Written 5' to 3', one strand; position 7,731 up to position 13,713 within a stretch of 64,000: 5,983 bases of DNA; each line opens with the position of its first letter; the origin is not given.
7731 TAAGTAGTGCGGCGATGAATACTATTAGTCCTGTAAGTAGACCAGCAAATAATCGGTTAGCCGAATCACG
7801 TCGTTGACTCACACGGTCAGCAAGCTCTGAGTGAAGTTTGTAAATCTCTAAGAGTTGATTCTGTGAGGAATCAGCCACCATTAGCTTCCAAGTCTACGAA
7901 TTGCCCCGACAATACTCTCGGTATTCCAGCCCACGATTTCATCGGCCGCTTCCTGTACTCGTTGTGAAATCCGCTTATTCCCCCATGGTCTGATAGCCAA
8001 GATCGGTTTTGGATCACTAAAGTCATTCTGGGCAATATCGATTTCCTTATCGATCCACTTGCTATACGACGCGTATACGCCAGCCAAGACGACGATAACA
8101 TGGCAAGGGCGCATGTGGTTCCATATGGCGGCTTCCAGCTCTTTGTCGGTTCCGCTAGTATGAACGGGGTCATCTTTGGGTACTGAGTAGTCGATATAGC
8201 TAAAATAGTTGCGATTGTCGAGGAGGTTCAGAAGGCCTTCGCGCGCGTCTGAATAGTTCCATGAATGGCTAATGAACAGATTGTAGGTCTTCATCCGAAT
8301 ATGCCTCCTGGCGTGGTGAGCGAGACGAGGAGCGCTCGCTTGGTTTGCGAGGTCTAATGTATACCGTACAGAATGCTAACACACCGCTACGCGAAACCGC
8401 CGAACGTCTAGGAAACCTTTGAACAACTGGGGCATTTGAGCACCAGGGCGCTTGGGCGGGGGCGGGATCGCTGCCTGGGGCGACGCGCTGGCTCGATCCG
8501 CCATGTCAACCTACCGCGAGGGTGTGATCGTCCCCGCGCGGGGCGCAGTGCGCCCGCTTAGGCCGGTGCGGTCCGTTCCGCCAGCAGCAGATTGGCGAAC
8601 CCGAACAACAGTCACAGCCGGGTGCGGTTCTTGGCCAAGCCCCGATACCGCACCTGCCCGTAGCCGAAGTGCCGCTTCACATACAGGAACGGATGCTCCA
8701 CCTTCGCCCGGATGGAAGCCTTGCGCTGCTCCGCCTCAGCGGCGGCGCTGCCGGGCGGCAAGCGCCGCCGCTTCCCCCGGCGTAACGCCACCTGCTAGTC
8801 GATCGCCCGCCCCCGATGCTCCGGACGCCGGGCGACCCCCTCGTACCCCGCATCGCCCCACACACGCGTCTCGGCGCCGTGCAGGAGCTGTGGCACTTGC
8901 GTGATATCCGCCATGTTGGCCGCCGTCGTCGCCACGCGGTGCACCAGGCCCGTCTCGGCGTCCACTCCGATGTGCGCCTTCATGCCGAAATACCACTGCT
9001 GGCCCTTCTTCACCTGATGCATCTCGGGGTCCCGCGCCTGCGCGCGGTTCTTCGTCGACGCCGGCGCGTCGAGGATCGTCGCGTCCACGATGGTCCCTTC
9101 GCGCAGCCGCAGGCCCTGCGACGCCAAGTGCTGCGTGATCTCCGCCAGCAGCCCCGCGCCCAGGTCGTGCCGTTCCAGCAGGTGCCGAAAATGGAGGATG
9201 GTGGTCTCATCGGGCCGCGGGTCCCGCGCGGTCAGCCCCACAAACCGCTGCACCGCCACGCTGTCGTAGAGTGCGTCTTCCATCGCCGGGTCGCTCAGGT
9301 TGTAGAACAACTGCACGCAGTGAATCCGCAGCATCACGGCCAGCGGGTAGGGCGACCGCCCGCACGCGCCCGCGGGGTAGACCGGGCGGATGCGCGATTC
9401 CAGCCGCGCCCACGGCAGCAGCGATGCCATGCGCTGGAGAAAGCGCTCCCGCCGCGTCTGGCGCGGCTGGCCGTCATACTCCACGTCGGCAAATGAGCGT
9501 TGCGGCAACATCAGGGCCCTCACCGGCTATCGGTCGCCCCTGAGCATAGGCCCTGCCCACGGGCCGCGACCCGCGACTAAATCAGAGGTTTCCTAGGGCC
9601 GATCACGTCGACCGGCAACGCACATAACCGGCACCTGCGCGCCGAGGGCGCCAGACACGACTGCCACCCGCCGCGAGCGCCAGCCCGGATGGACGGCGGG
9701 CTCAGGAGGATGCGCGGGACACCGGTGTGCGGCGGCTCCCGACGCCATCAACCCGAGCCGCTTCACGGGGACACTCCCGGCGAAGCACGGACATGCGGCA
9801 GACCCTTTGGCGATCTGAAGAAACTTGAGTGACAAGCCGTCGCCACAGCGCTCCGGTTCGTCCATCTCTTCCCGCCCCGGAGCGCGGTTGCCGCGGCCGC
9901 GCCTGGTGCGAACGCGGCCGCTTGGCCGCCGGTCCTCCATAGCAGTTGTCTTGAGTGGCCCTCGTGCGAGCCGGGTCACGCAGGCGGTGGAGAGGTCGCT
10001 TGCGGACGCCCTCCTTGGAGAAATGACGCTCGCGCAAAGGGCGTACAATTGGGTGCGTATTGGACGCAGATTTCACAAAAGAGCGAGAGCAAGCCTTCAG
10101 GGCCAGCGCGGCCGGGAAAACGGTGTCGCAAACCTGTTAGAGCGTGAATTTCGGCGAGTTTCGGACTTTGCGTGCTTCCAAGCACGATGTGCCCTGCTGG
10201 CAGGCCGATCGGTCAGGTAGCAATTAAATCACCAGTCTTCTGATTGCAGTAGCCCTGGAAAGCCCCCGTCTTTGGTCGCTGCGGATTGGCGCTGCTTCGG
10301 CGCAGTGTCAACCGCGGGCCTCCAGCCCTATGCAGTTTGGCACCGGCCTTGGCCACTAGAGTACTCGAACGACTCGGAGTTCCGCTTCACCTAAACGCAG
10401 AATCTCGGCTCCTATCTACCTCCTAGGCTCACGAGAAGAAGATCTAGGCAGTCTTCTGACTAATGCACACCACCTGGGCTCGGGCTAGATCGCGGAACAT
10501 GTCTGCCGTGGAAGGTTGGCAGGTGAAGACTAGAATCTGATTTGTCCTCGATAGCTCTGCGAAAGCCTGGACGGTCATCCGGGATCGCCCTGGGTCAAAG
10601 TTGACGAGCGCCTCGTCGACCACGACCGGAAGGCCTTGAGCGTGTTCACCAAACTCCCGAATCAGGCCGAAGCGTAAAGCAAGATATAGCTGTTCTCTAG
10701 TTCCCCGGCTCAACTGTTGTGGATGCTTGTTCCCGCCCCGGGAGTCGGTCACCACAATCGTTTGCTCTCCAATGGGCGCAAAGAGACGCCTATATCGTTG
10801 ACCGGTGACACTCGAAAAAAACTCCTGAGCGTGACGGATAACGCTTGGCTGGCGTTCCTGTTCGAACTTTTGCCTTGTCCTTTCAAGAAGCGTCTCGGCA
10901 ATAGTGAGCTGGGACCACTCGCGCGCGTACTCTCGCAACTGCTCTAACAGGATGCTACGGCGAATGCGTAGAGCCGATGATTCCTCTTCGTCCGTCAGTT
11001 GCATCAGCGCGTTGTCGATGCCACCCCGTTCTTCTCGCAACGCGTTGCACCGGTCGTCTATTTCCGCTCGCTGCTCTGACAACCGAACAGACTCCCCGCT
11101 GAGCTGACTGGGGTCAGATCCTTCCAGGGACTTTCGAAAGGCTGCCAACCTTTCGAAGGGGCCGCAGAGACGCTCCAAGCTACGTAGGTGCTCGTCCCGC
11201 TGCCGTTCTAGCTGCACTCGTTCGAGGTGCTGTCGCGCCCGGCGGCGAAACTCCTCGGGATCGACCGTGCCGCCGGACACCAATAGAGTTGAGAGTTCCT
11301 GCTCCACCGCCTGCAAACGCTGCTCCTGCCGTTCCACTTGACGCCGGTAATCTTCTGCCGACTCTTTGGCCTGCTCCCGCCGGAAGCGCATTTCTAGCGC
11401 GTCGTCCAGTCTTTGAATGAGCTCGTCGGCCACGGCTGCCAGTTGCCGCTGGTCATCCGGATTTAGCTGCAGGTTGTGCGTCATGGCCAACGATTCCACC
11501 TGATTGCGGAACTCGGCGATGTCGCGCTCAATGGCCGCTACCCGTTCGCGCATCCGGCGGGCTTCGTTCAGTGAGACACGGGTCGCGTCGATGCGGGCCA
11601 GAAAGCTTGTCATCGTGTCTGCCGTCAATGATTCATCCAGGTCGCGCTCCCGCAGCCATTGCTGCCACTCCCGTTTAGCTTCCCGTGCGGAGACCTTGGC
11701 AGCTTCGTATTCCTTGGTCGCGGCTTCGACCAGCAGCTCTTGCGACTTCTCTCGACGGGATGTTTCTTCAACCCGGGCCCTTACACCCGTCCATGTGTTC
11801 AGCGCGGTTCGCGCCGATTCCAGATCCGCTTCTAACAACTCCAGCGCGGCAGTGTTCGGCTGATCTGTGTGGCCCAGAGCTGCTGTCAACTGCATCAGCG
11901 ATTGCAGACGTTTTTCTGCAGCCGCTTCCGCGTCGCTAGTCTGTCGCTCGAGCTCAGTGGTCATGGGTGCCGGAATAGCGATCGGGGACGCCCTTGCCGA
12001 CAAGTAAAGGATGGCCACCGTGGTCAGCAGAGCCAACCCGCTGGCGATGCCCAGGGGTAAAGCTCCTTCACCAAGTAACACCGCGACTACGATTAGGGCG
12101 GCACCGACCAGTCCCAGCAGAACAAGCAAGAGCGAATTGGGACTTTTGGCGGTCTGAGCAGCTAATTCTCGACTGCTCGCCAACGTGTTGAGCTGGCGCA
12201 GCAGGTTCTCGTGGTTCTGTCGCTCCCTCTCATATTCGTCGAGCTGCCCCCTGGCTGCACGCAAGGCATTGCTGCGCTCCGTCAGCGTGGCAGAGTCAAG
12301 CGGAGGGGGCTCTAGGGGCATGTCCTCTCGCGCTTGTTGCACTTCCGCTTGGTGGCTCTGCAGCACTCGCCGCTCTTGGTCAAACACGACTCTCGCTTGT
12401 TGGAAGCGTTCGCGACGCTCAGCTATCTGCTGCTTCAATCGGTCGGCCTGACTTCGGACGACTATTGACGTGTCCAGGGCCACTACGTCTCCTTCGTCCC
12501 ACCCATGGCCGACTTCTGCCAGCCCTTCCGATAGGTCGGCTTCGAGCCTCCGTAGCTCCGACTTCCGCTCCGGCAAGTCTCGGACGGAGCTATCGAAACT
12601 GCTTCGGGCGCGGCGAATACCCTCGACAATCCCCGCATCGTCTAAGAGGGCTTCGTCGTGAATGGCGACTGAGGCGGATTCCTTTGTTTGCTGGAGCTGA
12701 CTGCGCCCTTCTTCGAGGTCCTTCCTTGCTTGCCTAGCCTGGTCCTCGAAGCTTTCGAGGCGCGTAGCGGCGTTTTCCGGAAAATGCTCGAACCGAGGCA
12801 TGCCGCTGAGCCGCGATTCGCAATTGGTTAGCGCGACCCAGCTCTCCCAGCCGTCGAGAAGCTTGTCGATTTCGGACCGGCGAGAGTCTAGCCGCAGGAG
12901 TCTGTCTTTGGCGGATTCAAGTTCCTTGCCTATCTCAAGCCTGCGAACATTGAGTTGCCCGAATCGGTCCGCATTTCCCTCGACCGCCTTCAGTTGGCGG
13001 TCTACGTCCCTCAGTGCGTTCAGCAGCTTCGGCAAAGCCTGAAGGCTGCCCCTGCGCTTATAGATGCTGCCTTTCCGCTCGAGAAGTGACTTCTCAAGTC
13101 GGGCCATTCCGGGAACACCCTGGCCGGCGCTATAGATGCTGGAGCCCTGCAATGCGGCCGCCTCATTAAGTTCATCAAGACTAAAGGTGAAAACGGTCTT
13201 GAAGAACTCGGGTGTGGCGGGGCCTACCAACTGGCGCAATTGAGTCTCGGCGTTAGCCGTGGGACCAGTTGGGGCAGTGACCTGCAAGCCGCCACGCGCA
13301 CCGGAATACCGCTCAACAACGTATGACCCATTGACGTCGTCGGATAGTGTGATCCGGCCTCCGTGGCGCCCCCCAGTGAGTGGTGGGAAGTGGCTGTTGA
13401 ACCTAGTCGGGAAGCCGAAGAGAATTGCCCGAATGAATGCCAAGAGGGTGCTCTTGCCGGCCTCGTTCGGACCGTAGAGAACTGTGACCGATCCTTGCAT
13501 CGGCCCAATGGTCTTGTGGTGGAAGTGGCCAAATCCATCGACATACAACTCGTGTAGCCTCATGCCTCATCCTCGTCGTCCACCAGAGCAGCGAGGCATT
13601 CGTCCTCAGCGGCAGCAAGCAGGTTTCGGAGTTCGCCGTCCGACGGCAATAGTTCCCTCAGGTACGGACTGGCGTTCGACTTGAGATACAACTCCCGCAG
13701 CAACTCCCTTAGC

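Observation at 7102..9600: Low-GC TIR-like (DUF1863) plus small multi-TM protein pair wedged between IS remnants: a minimal Thoeris-like / TIR-SLATT abortive-infection candidate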

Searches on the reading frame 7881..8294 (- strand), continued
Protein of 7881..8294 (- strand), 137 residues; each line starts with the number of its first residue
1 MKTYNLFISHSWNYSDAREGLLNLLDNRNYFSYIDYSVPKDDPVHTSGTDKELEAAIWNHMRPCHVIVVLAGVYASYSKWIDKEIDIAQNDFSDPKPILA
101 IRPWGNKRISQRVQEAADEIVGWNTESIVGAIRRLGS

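Call 87: find_encoding_contigs(protein=P0130, flank=5000, max_places=1)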
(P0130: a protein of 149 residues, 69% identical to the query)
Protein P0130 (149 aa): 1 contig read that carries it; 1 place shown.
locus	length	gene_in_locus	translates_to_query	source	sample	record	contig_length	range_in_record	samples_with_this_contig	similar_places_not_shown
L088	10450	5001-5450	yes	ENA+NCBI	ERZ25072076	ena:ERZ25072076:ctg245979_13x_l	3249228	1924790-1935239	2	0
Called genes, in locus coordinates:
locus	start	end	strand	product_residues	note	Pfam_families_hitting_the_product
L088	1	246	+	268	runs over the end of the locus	-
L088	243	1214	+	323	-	PF08843:AbiEii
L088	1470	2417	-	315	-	PF01548:DEDD_Tnp_IS110, PF02371:Transposase_20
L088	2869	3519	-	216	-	PF13384:HTH_23 (faint), PF13518:HTH_28 (weak), PF13551:HTH_29, PF13011:LZ_Tnp_IS481 (weak), PF13565:HTH_32 (weak)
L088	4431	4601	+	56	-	-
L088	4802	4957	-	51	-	-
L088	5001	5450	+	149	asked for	PF08937:ThsB_TIR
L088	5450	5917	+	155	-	PF24838:8xMP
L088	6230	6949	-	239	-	-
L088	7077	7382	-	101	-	-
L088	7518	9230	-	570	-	-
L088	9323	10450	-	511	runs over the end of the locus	PF07669:Eco57I (faint)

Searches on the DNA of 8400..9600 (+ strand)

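Call 70: search_dna_similar(query=window:8400-9600:+, collection=plasmids, mode=distant, max_rows=6)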
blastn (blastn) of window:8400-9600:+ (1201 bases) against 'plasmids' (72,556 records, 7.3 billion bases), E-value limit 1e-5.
The search stops at 5000 records and this limit was reached: more records match than are counted here, and every count below describes the 5000 best-scoring records only.
In 3 record(s) the limit of 40 matching pieces per record was reached: places in those records are undercounted.
Records with a match: at least 5000; places in all: 9741; records where one place covers at least 80% of the query: 0.
Best place of each record, by identity: 60-80% 5000.
By first word of the organism name: Klebsiella 2326; Escherichia 1131; Enterobacter 499; Citrobacter 253; Salmonella 172; Pseudomonas 158; Ralstonia 98; Raoultella 63; Xanthomonas 54; Burkholderia 30; and 47 more.
By predicted mobility (MOB-suite, as given by PLSDB): conjugative 3168; non-mobilizable 1115; mobilizable 717.
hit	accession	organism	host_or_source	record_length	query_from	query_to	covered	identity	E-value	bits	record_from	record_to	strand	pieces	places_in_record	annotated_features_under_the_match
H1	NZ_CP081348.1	Pseudomonas aeruginosa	Homo sapiens,cell culture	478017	228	1094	65%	69.4%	8e-60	302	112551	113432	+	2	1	IS5 family transposase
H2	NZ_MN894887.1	Pseudomonas aeruginosa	-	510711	228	1094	65%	69.4%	8e-60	302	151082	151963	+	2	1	IS5 family transposase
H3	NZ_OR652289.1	Pseudomonas aeruginosa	-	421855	228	1094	65%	69.4%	8e-60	302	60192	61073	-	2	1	IS5 family transposase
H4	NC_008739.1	Marinobacter nauticus VT8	-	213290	186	1065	62%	68.2%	3e-46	257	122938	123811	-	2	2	IS5 family transposase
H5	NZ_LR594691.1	Variovorax sp. WDL1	linuron-contaminated soil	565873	287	1032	62%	68.0%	6e-49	204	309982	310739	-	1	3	IS5 family transposase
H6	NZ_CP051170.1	Ralstonia pseudosolanacearum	Whole organism,potato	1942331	189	936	62%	67.2%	7e-35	222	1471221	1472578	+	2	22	none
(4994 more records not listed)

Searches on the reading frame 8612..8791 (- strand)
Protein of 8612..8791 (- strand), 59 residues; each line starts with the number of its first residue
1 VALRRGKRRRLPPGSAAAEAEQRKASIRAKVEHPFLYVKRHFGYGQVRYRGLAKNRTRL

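Call 3: search_protein_families(library=pfam, proteins=[window:8612-8791:-], max_evalue=0.1)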
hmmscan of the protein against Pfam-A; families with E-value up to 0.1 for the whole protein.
window:8612-8791:- (59 aa): 2 families
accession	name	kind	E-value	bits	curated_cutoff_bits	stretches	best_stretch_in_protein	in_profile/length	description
PF01609.27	DDE_Tnp_1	-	2.1e-05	24.8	23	1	15-59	147-191/200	Transposase DDE domain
PF13751.12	DDE_Tnp_1_6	-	0.013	16.2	25.1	1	22-57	74-110/125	Transposase DDE domain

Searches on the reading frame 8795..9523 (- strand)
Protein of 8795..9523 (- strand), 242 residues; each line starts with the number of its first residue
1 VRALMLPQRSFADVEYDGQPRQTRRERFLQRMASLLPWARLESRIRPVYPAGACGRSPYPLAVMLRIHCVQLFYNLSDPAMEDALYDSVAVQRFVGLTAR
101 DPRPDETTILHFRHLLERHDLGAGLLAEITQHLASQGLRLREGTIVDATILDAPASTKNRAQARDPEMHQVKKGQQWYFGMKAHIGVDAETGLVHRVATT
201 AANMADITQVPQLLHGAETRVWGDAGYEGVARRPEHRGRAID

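Call 3: search_protein_families(library=pfam, proteins=[window:8795-9523:-], max_evalue=0.1)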
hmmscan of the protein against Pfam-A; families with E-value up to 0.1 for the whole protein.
window:8795-9523:- (242 aa): 4 families
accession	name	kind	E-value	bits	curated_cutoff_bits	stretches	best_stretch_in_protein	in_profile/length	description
PF05598.16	DUF772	-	1.2e-19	70.5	23.1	1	55-123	1-68/74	Transposase domain (DUF772)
PF01609.27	DDE_Tnp_1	-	6.7e-18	65.6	23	1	141-238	4-97/200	Transposase DDE domain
PF13612.12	DDE_Tnp_1_3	-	7.7e-06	26.4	27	1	168-227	33-91/155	Transposase DDE domain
PF13671.12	AAA_33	-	0.077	13.7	27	0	125-165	54-94/143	AAA domain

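Call 5: search_protein_families(library=ncbifam, proteins=[window:8795-9523:-], max_evalue=0.1)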
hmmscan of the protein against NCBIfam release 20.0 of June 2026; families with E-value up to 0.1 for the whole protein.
window:8795-9523:- (242 aa): 8 families
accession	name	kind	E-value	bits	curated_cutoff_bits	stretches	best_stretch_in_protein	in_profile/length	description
NF033581.1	transpos_IS5_4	equivalog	8.5e-75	251.7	140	1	28-240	1-214/285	IS5 family transposase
NF033551.1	transpos_IS1182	equivalog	2.2e-26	92.8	270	2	41-160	36-155/488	IS1182 family transposase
NF033578.1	transpos_IS5_1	equivalog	3.3e-15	56.2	275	1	29-151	19-144/419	IS5 family transposase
NF033580.1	transpos_IS5_3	equivalog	5.4e-11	42.5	110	1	123-235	71-188/258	IS5 family transposase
NF033592.1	transpos_IS4_1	equivalog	4.8e-07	29.2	115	1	127-228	95-187/332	IS4 family transposase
NF033520.1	transpos_IS982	equivalog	6.5e-07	29.2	130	1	144-227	74-161/243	IS982 family transposase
NF033593.1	transpos_ISNCY_1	equivalog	4.5e-06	25.6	325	1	53-152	44-141/444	ISNCY family transposase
NF033579.1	transpos_IS5_2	equivalog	6.1e-05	22.6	140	1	58-228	41-192/289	IS5 family transposase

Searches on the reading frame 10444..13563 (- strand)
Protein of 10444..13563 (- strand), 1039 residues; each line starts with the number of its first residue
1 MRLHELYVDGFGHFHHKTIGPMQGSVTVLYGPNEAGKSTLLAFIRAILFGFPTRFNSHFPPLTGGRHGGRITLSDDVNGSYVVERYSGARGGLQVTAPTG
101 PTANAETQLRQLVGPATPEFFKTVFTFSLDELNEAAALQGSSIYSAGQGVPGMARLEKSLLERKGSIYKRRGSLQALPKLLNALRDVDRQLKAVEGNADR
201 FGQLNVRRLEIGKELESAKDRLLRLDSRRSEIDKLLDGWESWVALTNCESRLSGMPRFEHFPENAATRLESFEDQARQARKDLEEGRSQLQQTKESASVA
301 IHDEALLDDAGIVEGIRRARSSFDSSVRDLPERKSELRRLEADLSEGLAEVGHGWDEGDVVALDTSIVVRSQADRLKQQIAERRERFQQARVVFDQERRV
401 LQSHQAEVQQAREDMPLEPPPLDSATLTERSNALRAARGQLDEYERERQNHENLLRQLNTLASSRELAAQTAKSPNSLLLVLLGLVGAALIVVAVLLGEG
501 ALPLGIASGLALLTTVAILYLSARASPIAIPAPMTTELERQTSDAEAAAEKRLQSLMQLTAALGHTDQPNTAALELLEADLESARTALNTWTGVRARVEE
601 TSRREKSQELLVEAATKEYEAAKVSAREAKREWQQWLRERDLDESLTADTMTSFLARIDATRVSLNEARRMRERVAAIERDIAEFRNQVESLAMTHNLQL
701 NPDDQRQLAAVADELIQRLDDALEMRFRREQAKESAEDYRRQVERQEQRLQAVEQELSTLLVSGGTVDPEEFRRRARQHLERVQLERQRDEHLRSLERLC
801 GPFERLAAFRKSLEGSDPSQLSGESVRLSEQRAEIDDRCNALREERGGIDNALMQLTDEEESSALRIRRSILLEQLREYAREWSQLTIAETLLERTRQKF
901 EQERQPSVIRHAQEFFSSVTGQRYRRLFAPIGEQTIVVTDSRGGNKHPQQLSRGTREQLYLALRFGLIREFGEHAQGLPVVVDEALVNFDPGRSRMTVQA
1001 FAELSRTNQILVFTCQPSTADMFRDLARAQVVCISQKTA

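Call 3: search_protein_families(library=pfam, proteins=[window:10444-13563:-], max_evalue=0.1)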
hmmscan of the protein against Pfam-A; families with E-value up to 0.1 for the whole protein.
window:10444-13563:- (1039 aa): 6 families
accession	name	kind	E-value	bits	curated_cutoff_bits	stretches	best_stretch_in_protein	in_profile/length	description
PF13514.12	AAA_27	-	2.5e-19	70.1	22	1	1-195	1-200/206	AAA domain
PF13476.12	AAA_23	-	1.2e-09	39.5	27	1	6-126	2-87/201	AAA domain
PF02463.25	SMC_N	-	3.9e-09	36.7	40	2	3-49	2-46/220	RecF/RecN/SMC N terminal domain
PF13555.12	AAA_29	-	3.5e-05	23.9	27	1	11-57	9-56/61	P-loop containing region of AAA domain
PF13175.12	AAA_15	-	0.00045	20.4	32.1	1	1-48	1-47/374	AAA ATPase domain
PF13304.12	AAA_21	-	0.011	16.2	27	1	26-47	1-22/304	AAA domain, putative AbiEii toxin, Type IV TA system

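Call 4: search_protein_families(library=padloc, proteins=[window:10444-13563:-], max_evalue=0.1)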
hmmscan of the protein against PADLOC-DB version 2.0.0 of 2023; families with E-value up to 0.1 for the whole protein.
window:10444-13563:- (1039 aa): 24 families
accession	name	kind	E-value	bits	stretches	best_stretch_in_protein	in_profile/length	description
PDLC04135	mad3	-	1.3e-12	46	2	2-49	1-47/374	mads_3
PDLC03859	LmuB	-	6.2e-09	33.6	2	170-463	251-480/611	-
PDLC02335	AbiLi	-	0.0001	19.5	1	3-47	50-99/326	AbiLi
PDLC00278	PtuA1|PtuA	-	0.00037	17.9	1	1-58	1-57/436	AAA ATPase domain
PDLC02981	AriAB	-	0.00046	17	1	1-47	1-46/694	-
PDLC00082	GajA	-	0.00088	15.8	1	1-48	1-47/694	AAA ATPase domain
PDLC02979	AriA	-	0.0013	16.6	1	1-48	1-47/373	-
PDLC00267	PtuA1|PtuA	-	0.0021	15.2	1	1-51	1-50/438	AAA ATPase domain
PDLC00098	GajA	-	0.0023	14.7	1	2-49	2-48/534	AAA ATPase domain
PDLC02980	AriA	-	0.0027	15.7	1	26-48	1-23/304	-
PDLC00271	PtuA1|PtuA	-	0.0027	15.3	1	1-56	1-55/421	AAA ATPase domain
PDLC03865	LmuB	-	0.0029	13.8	0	180-423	563-767/1007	-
PDLC00091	GajA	-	0.0035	14.2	1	1-49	1-49/627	AAA ATPase domain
PDLC00309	PtuA1|PtuA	-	0.004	14.2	1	1-52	1-57/413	AAA ATPase domain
PDLC00076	GajA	-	0.01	12.3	1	1-47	1-47/700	AAA ATPase domain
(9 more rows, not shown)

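Call 5: search_protein_families(library=ncbifam, proteins=[window:10444-13563:-], max_evalue=0.1)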
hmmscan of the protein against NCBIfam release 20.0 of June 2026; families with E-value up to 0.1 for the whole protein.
window:10444-13563:- (1039 aa): 5 families
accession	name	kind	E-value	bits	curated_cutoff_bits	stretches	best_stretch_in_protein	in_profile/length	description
TIGR03873.1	F420-0_ABC_ATP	hypoth_equivalog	0.0021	17.4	372.4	1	19-47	22-50/256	putative F420-0 ABC transporter ATP-binding protein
NF040873.1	AztA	equivalog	0.0041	16.7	220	1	22-46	16-40/191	zinc ABC transporter ATP-binding protein AztA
NF045487.1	ASRP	equivalog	0.0062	15.2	300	1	23-84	14-66/593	archaea-specific SMC-related protein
TIGR03864.1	PQQ_ABC_ATP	hypoth_equivalog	0.0072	15.8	302.25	1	23-45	26-48/236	ABC transporter, ATP-binding subunit, PQQ-dependent alcohol dehydrogenase system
NF010157.0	PRK13636.1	equivalog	0.093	11.9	463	0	3-48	11-56/285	cobalt transporter ATP-binding subunit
